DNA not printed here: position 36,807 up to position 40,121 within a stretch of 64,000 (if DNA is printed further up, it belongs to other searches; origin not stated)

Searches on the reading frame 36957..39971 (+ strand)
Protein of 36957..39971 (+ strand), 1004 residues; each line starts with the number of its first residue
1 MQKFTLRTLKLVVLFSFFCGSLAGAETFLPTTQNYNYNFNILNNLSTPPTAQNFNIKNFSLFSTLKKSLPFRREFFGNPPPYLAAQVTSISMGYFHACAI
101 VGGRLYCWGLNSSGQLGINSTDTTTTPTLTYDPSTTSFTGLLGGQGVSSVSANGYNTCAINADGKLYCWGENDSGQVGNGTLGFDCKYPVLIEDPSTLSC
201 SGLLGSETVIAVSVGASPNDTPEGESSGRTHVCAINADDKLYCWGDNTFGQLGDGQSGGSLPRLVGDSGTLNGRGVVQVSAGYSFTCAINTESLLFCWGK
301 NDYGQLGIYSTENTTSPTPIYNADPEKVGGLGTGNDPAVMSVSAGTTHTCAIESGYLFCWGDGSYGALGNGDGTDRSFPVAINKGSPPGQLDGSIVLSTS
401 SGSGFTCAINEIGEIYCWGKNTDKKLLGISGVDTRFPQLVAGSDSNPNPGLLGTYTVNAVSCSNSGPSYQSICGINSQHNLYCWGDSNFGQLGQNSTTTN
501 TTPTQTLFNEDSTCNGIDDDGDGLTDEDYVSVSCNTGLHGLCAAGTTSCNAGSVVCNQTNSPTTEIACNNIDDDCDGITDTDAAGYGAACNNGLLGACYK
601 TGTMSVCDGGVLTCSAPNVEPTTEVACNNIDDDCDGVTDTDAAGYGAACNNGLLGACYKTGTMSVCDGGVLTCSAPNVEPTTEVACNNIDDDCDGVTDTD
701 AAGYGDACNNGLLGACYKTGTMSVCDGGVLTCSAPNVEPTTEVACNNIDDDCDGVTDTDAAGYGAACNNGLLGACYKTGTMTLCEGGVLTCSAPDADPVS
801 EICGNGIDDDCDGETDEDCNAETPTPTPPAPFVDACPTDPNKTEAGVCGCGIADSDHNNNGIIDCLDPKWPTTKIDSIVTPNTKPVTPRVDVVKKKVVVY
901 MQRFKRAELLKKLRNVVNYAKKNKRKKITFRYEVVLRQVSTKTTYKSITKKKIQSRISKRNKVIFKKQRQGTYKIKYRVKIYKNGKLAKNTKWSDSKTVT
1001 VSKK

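Call 52: search_protein_families(library=pfam, proteins=[window:36957-39971:+], max_evalue=0.001)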
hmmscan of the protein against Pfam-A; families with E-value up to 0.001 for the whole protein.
window:36957-39971:+ (1004 aa): 5 families
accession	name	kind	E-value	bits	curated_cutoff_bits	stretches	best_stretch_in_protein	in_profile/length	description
PF25390.1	WD40_RLD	-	1.4e-64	219.1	150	3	325-506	77-241/363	RCC1-like domain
PF00415.24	RCC1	-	5.3e-54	181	21.7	6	238-289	1-50/50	Regulator of chromosome condensation (RCC1) repeat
PF13540.12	RCC1_2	-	6.7e-52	172.5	22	6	276-305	1-30/30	Regulator of chromosome condensation (RCC1) repeat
PF25384.1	Alsin_RLD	-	2.6e-12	47.2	100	0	86-120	276-311/405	Alsin RCC1-like domain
PF11617.13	Cu-binding_MopE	-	7.6e-12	45.7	27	0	800-817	14-30/30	Putative metal-binding motif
